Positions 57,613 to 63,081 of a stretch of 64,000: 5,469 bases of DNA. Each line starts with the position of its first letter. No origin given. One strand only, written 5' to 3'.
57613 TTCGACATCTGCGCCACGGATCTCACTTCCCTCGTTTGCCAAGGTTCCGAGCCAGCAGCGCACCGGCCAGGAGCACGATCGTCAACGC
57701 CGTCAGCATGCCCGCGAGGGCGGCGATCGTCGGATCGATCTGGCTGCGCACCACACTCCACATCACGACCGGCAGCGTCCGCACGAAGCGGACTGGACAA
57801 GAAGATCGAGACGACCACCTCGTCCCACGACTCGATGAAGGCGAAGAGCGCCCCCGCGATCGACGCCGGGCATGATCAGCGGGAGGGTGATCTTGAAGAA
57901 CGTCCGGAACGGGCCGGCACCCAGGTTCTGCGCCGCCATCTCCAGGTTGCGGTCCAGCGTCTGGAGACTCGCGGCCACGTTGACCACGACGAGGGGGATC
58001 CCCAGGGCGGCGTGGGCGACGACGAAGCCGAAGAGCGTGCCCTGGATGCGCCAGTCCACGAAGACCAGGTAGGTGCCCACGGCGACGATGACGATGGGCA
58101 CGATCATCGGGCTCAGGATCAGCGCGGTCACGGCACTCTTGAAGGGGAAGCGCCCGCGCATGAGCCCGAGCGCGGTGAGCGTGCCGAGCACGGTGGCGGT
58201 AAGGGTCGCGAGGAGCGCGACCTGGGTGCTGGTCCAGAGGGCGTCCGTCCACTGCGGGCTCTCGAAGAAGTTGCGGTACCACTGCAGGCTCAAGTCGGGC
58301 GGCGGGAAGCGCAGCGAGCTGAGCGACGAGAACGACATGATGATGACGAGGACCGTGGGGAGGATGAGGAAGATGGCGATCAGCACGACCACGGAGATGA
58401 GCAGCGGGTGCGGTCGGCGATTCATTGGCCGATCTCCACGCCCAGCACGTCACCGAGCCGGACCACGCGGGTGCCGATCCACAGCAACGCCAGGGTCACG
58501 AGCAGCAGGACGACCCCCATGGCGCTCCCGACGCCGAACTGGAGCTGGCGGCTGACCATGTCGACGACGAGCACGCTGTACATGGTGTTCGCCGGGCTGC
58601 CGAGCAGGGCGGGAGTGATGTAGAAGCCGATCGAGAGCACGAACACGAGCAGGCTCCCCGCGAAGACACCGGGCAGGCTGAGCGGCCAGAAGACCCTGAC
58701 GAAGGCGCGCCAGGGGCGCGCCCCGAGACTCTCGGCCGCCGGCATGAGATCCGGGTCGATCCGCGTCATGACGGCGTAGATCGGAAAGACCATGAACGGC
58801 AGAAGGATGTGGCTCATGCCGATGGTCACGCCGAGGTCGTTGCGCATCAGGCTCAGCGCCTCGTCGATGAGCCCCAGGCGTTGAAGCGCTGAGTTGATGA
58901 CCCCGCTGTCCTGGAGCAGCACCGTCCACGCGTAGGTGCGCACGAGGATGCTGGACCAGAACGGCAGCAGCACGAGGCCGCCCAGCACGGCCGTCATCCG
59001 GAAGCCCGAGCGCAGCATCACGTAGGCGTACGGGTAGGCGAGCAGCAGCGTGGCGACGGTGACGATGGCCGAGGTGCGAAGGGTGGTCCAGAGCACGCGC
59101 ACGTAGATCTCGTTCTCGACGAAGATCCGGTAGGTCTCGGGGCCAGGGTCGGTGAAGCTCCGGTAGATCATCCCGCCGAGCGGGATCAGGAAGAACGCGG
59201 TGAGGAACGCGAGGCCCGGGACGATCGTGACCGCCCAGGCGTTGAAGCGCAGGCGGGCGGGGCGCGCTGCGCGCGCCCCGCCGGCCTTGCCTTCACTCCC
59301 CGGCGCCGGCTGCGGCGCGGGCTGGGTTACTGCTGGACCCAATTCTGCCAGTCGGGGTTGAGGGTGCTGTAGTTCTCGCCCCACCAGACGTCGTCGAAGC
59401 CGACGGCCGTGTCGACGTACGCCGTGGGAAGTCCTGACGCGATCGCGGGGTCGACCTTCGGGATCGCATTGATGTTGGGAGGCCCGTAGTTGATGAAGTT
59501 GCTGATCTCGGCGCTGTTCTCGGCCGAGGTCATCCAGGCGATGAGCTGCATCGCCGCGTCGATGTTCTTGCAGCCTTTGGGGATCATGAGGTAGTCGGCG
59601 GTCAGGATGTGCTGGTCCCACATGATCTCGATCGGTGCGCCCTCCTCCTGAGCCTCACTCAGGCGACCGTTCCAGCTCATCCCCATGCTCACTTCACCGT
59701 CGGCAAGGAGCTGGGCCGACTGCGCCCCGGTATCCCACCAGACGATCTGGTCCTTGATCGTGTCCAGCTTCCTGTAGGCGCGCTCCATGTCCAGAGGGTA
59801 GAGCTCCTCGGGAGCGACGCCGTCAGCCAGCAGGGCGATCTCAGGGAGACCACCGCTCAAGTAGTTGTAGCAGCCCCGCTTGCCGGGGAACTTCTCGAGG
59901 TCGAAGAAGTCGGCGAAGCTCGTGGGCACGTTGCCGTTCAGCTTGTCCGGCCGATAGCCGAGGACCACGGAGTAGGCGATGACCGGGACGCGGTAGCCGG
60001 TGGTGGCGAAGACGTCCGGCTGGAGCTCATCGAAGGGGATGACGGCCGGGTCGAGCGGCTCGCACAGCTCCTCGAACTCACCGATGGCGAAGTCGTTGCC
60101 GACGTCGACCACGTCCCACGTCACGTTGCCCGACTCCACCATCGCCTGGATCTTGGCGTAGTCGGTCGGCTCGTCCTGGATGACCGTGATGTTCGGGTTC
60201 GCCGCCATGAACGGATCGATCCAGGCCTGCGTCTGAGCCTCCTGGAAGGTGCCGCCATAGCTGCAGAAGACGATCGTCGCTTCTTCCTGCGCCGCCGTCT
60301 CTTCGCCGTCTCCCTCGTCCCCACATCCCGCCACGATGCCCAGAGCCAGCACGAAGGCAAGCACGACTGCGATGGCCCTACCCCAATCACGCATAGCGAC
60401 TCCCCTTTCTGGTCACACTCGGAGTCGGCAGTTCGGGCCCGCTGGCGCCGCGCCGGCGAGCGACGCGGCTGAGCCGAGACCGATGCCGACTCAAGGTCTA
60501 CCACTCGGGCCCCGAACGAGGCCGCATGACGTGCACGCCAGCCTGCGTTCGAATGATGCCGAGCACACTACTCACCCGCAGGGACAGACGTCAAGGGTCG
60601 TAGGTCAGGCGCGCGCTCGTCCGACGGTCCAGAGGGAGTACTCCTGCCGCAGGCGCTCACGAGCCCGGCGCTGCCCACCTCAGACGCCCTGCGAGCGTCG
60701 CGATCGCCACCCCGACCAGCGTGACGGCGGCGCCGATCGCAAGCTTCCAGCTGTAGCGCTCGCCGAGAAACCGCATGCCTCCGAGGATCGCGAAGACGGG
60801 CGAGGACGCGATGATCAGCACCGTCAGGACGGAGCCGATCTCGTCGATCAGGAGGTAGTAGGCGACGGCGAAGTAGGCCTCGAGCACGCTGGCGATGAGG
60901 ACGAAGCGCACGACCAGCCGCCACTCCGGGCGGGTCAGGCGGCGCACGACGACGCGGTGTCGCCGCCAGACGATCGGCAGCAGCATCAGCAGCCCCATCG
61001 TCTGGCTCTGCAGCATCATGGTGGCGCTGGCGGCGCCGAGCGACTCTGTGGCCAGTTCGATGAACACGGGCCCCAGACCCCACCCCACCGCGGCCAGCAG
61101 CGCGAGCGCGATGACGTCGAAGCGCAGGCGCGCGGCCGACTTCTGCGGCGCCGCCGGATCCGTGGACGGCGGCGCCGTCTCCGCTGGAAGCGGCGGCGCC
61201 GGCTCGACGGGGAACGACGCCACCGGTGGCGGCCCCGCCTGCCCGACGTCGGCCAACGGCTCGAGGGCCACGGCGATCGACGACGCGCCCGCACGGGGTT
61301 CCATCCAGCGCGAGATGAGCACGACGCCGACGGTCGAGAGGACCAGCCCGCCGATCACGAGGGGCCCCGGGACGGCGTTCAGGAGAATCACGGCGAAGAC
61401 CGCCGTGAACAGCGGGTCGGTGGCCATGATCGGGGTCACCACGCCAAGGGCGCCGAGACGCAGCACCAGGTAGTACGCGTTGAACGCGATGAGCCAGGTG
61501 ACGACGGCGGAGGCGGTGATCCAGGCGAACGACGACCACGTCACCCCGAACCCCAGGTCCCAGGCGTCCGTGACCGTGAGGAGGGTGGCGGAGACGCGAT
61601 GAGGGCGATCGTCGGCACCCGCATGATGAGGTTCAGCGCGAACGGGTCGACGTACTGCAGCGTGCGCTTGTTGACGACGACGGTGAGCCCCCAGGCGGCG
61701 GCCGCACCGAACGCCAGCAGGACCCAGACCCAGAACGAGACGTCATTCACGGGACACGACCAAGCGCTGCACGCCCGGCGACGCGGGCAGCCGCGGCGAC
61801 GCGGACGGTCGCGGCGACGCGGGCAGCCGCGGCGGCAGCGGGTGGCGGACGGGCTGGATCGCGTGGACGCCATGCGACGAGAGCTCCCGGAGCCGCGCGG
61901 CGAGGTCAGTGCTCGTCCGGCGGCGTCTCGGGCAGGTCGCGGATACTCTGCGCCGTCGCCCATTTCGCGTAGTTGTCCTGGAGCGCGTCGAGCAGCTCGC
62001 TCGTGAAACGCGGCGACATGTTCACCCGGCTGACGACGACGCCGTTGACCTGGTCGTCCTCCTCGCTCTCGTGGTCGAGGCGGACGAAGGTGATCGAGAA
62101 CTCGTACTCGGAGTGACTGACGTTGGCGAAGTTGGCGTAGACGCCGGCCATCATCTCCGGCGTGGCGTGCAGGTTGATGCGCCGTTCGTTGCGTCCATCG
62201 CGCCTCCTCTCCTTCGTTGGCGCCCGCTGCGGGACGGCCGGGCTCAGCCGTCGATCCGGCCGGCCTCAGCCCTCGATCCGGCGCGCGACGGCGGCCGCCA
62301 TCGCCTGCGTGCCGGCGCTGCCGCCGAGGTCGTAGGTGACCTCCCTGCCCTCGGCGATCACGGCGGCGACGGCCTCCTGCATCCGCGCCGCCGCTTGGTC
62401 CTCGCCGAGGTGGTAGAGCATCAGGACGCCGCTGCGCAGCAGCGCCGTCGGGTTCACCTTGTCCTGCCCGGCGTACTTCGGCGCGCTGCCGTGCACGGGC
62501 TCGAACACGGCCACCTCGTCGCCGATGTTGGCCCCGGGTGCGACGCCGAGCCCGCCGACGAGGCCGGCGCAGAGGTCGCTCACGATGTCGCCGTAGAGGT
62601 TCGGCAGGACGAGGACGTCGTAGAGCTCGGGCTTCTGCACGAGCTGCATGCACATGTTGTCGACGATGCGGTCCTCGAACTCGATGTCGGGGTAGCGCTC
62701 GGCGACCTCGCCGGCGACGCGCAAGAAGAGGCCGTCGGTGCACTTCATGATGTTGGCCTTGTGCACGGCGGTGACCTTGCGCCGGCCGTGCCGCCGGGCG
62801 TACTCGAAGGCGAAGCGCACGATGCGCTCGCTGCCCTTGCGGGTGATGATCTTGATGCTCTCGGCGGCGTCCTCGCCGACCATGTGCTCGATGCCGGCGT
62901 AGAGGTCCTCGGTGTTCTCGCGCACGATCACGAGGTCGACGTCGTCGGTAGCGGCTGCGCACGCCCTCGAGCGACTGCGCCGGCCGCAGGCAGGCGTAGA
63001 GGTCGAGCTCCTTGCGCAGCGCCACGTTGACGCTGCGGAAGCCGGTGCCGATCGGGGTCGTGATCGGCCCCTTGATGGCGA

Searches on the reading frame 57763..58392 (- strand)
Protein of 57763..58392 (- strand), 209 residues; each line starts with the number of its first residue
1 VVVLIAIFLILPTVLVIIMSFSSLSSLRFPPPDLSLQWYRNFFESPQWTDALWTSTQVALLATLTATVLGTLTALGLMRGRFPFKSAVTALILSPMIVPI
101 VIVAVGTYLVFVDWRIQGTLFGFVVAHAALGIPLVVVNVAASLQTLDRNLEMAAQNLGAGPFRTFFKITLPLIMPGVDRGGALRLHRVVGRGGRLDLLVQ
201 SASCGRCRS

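Call 39: search_protein_families(library=pfam, proteins=[window:57763-58392:-], max_evalue=0.00001)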
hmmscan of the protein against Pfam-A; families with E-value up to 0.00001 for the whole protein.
window:57763-58392:- (209 aa): 1 family
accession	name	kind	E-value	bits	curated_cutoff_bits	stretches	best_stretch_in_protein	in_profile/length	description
PF00528.27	BPD_transp_1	-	6.5e-11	42.7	26.4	1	67-183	2-116/184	Binding-protein-dependent transport system inner membrane component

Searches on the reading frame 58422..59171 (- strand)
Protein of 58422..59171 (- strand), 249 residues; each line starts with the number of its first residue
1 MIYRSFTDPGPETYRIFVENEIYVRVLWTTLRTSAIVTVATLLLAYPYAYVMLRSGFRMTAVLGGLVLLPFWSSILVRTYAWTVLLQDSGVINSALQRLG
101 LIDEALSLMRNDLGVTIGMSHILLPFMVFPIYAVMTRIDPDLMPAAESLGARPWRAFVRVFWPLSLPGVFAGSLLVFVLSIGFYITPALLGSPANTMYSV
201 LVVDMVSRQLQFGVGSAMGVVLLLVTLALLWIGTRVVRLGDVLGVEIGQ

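Call 39: search_protein_families(library=pfam, proteins=[window:58422-59171:-], max_evalue=0.00001)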
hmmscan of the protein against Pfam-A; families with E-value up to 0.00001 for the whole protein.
window:58422-59171:- (249 aa): 1 family
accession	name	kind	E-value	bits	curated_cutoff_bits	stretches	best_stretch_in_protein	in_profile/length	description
PF00528.27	BPD_transp_1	-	5.4e-10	39.7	26.4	1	106-236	47-178/184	Binding-protein-dependent transport system inner membrane component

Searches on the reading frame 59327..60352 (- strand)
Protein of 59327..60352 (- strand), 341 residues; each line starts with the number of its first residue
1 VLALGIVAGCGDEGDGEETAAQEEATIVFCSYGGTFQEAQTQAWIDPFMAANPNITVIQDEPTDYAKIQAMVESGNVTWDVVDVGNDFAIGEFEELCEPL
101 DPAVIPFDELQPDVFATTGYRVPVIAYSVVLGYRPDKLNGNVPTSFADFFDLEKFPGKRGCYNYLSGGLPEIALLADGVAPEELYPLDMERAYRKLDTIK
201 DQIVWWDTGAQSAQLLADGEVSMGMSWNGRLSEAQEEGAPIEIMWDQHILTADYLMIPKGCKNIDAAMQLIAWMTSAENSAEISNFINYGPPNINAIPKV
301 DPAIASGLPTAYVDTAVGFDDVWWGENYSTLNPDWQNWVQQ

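Call 39: search_protein_families(library=pfam, proteins=[window:59327-60352:-], max_evalue=0.00001)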
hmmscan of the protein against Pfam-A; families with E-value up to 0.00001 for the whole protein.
window:59327-60352:- (341 aa): 3 families
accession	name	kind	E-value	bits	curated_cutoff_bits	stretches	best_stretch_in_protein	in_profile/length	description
PF13416.11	SBP_bac_8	-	4.9e-44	151.6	27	1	43-298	1-267/279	Bacterial extracellular solute-binding protein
PF01547.30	SBP_bac_1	-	3.7e-21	76.9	26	1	35-279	9-305/307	Bacterial extracellular solute-binding protein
PF13531.11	SBP_bac_11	-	2.6e-06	27.8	25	1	108-281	60-219/227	Bacterial extracellular solute-binding protein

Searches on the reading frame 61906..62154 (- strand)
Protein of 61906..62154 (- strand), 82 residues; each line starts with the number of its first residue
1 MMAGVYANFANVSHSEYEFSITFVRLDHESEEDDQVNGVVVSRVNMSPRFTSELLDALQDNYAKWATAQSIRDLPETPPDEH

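Call 39: search_protein_families(library=pfam, proteins=[window:61906-62154:-], max_evalue=0.00001)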
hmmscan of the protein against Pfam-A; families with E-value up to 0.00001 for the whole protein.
window:61906-62154:- (82 aa): 1 family
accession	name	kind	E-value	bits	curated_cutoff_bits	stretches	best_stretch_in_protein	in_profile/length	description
PF11950.13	DUF3467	-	2.9e-13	50.1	25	1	1-67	23-85/92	Protein of unknown function (DUF3467)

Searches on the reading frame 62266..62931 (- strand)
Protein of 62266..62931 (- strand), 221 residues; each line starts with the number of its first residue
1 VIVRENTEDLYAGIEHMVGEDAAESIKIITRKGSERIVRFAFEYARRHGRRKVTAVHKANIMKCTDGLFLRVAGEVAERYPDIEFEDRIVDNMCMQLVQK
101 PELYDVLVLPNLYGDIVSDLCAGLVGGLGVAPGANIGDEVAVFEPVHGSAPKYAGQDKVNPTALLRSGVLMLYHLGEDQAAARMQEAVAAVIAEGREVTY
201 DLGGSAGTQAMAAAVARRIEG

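Call 39: search_protein_families(library=pfam, proteins=[window:62266-62931:-], max_evalue=0.00001)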
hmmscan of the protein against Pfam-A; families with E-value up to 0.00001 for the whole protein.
window:62266-62931:- (221 aa): 1 family
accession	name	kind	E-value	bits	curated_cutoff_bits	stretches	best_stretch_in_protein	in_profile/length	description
PF00180.25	Iso_dh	-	4.7e-78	263.3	27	1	1-215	126-348/348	Isocitrate/isopropylmalate dehydrogenase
